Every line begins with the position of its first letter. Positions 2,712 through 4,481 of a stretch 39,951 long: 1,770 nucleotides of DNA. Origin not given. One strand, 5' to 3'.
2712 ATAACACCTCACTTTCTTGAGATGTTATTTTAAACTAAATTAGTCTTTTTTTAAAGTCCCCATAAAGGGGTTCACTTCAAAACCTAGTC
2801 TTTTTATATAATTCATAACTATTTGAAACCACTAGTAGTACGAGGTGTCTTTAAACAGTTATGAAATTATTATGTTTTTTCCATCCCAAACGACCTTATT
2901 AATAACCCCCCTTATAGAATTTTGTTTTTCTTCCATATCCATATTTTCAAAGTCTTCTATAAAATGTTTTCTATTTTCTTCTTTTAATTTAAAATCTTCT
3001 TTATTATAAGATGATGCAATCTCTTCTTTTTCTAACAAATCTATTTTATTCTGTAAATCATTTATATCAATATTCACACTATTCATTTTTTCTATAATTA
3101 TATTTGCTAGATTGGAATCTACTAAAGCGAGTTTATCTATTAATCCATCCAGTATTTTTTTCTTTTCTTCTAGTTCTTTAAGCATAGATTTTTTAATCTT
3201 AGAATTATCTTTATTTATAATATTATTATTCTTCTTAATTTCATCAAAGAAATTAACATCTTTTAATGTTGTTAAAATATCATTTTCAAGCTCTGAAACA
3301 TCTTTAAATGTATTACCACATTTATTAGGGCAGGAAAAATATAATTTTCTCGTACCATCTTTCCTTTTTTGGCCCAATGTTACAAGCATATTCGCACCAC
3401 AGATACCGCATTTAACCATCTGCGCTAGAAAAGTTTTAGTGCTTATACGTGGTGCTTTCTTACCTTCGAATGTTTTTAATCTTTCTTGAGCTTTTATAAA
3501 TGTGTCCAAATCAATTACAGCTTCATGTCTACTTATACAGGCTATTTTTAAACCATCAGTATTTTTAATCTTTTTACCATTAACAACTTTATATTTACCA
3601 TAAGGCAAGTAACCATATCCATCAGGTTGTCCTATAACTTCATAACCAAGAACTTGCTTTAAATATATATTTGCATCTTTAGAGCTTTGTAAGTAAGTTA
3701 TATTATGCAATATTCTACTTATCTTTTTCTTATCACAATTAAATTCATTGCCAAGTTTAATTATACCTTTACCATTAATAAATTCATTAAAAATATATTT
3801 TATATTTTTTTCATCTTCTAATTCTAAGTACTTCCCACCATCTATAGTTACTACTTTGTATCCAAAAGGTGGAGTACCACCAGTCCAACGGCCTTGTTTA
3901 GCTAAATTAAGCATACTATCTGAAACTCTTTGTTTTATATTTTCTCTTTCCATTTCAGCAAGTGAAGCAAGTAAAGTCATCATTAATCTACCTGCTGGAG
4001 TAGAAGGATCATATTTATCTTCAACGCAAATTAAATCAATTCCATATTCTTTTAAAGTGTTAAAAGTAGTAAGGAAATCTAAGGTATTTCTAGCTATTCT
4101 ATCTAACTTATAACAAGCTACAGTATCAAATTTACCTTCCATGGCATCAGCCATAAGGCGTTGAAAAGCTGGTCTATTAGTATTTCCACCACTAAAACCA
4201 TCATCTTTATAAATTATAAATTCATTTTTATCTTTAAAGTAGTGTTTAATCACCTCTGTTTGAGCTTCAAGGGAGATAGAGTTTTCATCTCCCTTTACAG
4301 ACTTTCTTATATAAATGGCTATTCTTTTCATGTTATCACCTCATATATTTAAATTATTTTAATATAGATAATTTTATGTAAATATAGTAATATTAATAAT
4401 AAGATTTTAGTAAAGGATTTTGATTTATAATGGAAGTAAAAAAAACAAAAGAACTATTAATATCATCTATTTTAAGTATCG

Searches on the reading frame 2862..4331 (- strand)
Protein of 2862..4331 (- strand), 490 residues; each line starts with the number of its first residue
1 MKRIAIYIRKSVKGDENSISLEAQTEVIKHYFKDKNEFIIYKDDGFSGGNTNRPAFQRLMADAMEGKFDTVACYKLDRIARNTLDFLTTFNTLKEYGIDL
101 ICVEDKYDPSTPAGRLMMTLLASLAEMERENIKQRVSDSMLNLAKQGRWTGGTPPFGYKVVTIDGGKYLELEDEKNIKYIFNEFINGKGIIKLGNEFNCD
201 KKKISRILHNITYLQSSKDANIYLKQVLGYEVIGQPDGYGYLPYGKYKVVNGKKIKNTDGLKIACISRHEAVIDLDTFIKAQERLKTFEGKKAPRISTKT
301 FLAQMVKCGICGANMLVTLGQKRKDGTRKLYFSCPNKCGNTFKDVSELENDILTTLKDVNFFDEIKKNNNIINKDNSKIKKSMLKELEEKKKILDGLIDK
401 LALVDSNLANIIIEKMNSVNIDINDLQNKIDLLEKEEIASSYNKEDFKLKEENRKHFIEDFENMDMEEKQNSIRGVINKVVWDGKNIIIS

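Call 123: search_solved_structures(query=window:2862-4331:-, max_evalue=0.001)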
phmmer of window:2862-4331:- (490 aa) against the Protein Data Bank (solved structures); distinct sequences matched with E-value up to 0.001: 18.
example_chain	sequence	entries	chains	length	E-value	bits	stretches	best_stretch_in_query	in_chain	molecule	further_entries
3guv_A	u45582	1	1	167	4.2e-25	91.8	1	4-151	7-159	Site-specific recombinase, resolvase family protein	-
9dxd_A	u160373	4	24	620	5.3e-18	68.3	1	51-475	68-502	Resolvase homolog YokA,SPbeta prophage-derived uncharacterized protein YotN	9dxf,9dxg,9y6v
9dxh_A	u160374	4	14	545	9.5e-18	67.5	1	50-476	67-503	Resolvase homolog YokA | Site-specific recombinase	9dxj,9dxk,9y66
3bvp_A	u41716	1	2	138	7.7e-17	64.5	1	2-130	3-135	TP901-1 Integrase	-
3g13_A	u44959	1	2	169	1.7e-16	63.4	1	3-151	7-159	Putative conjugative transposon recombinase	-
9iu2_A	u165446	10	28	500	2.6e-14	56.1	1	52-347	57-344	Integrase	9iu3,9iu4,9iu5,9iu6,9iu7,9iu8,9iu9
4m6f_A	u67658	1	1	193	1.1e-13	54.1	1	43-169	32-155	DNA-invertase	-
3uj3_X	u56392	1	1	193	1.4e-13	53.8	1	43-168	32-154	DNA-invertase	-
2gm4_A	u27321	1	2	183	2.8e-10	42.9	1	21-141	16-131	Transposon gamma-delta resolvase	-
1zr2_A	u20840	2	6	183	6.3e-08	35.1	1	21-141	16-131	Transposon gamma-delta resolvase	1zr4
1gdr_A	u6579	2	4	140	1.7e-07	33.7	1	20-140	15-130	GAMMA DELTA-RESOLVASE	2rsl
1gdt_A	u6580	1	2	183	2.8e-07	33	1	20-141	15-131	PROTEIN (GAMMA DELTA RESOLVASE)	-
2gm5_A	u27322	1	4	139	6.8e-07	31.7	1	20-139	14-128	Transposon gamma-delta resolvase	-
5cy1_A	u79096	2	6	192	7.2e-07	31.6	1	21-141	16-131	Transposon Tn3 resolvase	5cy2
2mhc_A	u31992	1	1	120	2.4e-06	29.9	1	12-85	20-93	TnpX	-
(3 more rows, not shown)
